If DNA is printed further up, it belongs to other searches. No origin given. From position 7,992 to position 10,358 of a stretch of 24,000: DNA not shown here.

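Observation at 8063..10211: Stand-alone soluble KAP-type P-loop NTPase on an AT-rich islet without HIP1: candidate single-gene defence or abortive-infection module of unknown mechanism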

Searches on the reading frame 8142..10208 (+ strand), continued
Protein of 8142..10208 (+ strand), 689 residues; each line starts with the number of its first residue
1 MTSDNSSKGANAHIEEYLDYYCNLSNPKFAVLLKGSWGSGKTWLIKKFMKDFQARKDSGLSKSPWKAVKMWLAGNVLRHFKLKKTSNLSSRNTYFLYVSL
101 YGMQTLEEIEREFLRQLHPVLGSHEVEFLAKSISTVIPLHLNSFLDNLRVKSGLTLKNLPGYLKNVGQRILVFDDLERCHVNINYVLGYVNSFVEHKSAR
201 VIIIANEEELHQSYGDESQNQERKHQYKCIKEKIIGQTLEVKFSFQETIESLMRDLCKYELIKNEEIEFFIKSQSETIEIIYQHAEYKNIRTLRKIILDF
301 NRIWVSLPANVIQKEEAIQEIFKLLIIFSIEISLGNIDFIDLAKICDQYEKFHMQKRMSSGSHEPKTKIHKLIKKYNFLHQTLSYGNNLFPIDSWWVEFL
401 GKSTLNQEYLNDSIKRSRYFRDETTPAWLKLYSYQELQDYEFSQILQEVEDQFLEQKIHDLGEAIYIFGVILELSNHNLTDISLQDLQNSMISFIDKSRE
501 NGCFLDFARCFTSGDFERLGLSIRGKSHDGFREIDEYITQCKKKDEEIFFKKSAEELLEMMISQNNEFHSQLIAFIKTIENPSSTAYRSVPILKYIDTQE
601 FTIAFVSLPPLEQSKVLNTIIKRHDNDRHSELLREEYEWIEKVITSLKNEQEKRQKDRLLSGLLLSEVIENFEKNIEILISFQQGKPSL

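Call 80: search_protein_families(library=pfam, proteins=[L107:2424-3575:-, L107:4306-6396:-, L107:8034-8480:+, L107:8523-9260:+, L107:11276-12502:-, L107:12502-13167:-, L107:13161-15782:-, L107:16852-18027:-, L107:6540-7004:+], max_evalue=0.001)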
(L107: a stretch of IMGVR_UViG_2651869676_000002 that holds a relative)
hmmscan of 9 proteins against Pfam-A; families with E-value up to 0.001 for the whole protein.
L107:2424-3575:- (384 aa): 3 families
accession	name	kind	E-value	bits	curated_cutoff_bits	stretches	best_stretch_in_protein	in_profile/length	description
PF12167.14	Arm-DNA-bind_2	-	1.9e-20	73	22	1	6-69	2-65/65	Arm DNA-binding domain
PF00589.27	Phage_integrase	-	1.5e-19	70.9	27.1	1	193-363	5-165/172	Phage integrase family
PF14659.12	Phage_int_SAM_3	-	2.1e-13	50.7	22.6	1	83-136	1-54/58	Phage integrase, N-terminal SAM-like domain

L107:4306-6396:- (697 aa): 2 families
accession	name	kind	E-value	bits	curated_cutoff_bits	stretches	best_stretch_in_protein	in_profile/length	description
PF05840.19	Phage_GPA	-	5e-73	246.4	31.4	1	137-401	55-320/321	Bacteriophage replication gene A protein (GPA)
PF23343.2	REP_ORF2-G2P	-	1e-05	26.2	27.8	1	288-398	13-98/99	Replication-associated protein ORF2/G2P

L107:8034-8480:+ (149 aa): 0 families

L107:8523-9260:+ (246 aa): 1 family
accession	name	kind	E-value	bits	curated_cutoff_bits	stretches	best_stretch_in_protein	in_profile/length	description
PF07383.17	DUF1496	-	0.00012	21.9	20.2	1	207-236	11-40/53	Protein of unknown function (DUF1496)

L107:11276-12502:- (409 aa): 1 family
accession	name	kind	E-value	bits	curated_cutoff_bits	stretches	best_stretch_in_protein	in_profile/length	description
PF05954.17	Phage_GPD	-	4.8e-13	49.4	30.1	1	80-315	49-304/305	Phage tail baseplate hub (GPD)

L107:12502-13167:- (222 aa): 1 family
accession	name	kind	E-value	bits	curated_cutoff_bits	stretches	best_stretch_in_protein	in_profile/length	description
PF06995.16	Phage_P2_GpU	-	9.2e-44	148.4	27.5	1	13-132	1-120/120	Phage P2 GpU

L107:13161-15782:- (874 aa): 0 families

L107:16852-18027:- (392 aa): 3 families
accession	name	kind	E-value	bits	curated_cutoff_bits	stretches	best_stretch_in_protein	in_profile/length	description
PF04984.19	Phage_sheath_1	-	2.6e-22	79.9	31.4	1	108-274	1-168/168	Phage tail sheath protein subtilisin-like domain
PF17482.7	Phage_sheath_1C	-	5.6e-17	62.1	26.9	1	282-378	7-104/104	Phage tail sheath C-terminal domain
PF22671.1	Gp18_domIII_N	-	5.7e-09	36.6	27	1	28-87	3-58/58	Tail sheath protein Gp18 domain III N-terminal region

L107:6540-7004:+ (155 aa): 0 families

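Call 87: search_dna_similar(query=window:8142-10208:+, collection=phages, mode=protein, max_rows=12)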
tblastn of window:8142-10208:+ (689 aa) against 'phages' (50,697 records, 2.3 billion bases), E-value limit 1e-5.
Records with a match: 2; places in all: 2; records where one place covers at least 80% of the query: 0.
Best place of each record, by identity: <60% 2.
By first word of the organism name: Bacteriophage 1; Bacillus 1.
By host as written in the record: - 1; Bacillus cereus 1.
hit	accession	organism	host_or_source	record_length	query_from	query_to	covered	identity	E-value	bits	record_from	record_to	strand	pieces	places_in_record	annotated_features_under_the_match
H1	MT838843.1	Bacteriophage sp.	human fecal samples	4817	11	487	69%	23.0%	4e-20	101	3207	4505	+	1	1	record has no annotation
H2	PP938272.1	Bacillus phage PHBA67-T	Bacillus cereus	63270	6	332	47%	25.8%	8e-20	100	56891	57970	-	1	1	hypothetical protein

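Call 88: search_dna_similar(query=window:8142-10208:+, collection=plasmids, mode=protein, max_rows=15)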
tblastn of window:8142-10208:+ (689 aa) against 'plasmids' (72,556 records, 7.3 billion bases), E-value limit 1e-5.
Records with a match: 31; places in all: 31; records where one place covers at least 80% of the query: 12.
Best place of each record, by identity: <60% 31.
By first word of the organism name: Bacillus 10; Arcobacter 3; Rhizobium 2; Phocaeicola 2; Listeria 2; Gloeocapsopsis 1; Planktothrix 1; Escherichia 1; Pantoea 1; Agrobacterium 1; and 7 more.
By predicted mobility (MOB-suite, as given by PLSDB): non-mobilizable 24; conjugative 5; mobilizable 2.
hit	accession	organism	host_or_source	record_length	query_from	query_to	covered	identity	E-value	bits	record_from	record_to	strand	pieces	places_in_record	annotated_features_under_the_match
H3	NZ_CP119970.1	Gloeocapsopsis dulcis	Dried cell culture,Desert, underside of ...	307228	2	669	97%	33.0%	9e-97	335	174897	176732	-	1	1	P-loop NTPase fold protein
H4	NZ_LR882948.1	Planktothrix agardhii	-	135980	11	672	96%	30.1%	1e-49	195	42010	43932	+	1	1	P-loop NTPase fold protein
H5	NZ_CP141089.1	Escherichia coli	Homo sapiens,Infected Human Urine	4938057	5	640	92%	26.4%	4e-53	206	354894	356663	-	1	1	none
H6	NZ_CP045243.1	Pantoea sp. JZ29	Euphorbia granulata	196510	11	640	91%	26.1%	4e-35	215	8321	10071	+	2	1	P-loop NTPase fold protein | hypothetical protein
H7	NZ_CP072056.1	Bacillus mycoides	cell culture,soil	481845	13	670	96%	23.9%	7e-17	93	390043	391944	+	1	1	P-loop NTPase fold protein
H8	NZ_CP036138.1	Bacillus mycoides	cell culture,soil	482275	13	670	96%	23.9%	7e-17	93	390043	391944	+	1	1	P-loop NTPase fold protein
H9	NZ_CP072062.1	Bacillus mycoides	cell culture,soil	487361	13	670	96%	23.9%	7e-17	93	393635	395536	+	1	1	P-loop NTPase fold protein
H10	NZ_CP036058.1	Bacillus mycoides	cell culture,soil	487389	13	670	96%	23.9%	7e-17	93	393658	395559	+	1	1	P-loop NTPase fold protein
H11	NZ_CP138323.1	Agrobacterium fabrum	Blueberry,Crown gall tissues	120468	11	655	94%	22.5%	4e-43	175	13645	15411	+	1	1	P-loop NTPase fold protein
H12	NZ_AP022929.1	Bacillus cereus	-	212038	21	648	91%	22.7%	1e-18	99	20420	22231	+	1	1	P-loop NTPase fold protein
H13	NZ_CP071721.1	Acaryochloris sp. 'Moss Beach'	culture,intertidal zone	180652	6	479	65%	31.4%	2e-52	254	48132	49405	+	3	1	hypothetical protein | P-loop NTPase fold protein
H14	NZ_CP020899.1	Rhizobium phaseoli Brasil 5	Phaseolus vulgaris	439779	12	643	92%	21.9%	5e-35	150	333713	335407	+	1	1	KAP family NTPase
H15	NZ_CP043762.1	Paenibacillus sp. 37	whole organism,rhizosphere of Abies ...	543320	65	648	85%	21.7%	5e-9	68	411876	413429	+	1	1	P-loop NTPase fold protein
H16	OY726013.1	Phocaeicola massiliensis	-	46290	11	487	69%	25.1%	3e-32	142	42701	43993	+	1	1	record has no annotation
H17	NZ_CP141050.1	Microvirga lotononidis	-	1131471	11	506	72%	23.6%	1e-26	124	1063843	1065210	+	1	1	none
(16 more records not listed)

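Call 90: fold_search(model_id=the predicted structure, library=viral)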
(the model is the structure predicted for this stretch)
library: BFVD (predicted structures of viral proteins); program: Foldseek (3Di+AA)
matches with E <= 10: 319; with E <= 0.001: 0
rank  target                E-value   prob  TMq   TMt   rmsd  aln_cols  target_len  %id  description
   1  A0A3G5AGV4            1.4e-03  1.00  0.20  0.31  23.8       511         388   12  Replication factor C small subunit [Sylvanvirus sp.]
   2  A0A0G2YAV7            2.0e-03  1.00  0.20  0.33  14.7       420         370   13  Replication factor c small subunit [Acanthamoeba polyphaga mimivirus Kroon]
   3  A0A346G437            3.4e-03  1.00  0.22  0.38  17.5       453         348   12  (no name in the UniProt tables at hand)
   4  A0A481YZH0            6.8e-03  1.00  0.22  0.48   8.9       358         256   13  AAA family ATPase [Mimivirus LCMiAC01]
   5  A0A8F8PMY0            9.8e-03  1.00  0.22  0.41  16.5       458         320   11  Replication factor C clamp loader [Clandestinovirus]
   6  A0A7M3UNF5            9.8e-03  0.99  0.19  0.31  24.5       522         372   12  ATPase AAA-type core domain-containing protein [Pyramimonas orientalis virus 01B]
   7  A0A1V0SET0            1.2e-02  1.00  0.19  0.31  20.0       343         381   12  AAA family ATPase [Hokovirus HKV1]
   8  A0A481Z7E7            1.2e-02  1.00  0.23  0.39   7.5       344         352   16  ATPase domain protein [Pithovirus LCPAC104]
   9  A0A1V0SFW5            1.2e-02  1.00  0.22  0.30  18.2       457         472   11  Replication factor C small subunit [Hokovirus HKV1]
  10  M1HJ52                1.5e-02  0.99  0.18  0.27  15.7       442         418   10  (no name in the UniProt tables at hand)
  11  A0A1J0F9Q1            1.8e-02  0.98  0.20  0.30  23.2       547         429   13  (no name in the UniProt tables at hand)
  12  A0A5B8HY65            2.0e-02  0.99  0.20  0.34  14.2       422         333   12  Uncharacterized protein [Mimiviridae sp. ChoanoV1]
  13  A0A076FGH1            2.7e-02  0.98  0.15  0.34  14.2       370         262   12  Putative replication factor C small subunit 2 [Aureococcus anophagefferens virus]
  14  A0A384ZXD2            2.8e-02  0.98  0.21  0.32  19.4       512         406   12  Putative DNA polymerase III [Dickeya phage vB_DsoM_JA29]
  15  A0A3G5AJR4            2.9e-02  0.99  0.20  0.36  13.2       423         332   12  Replication factor C small subunit [Sylvanvirus sp.]
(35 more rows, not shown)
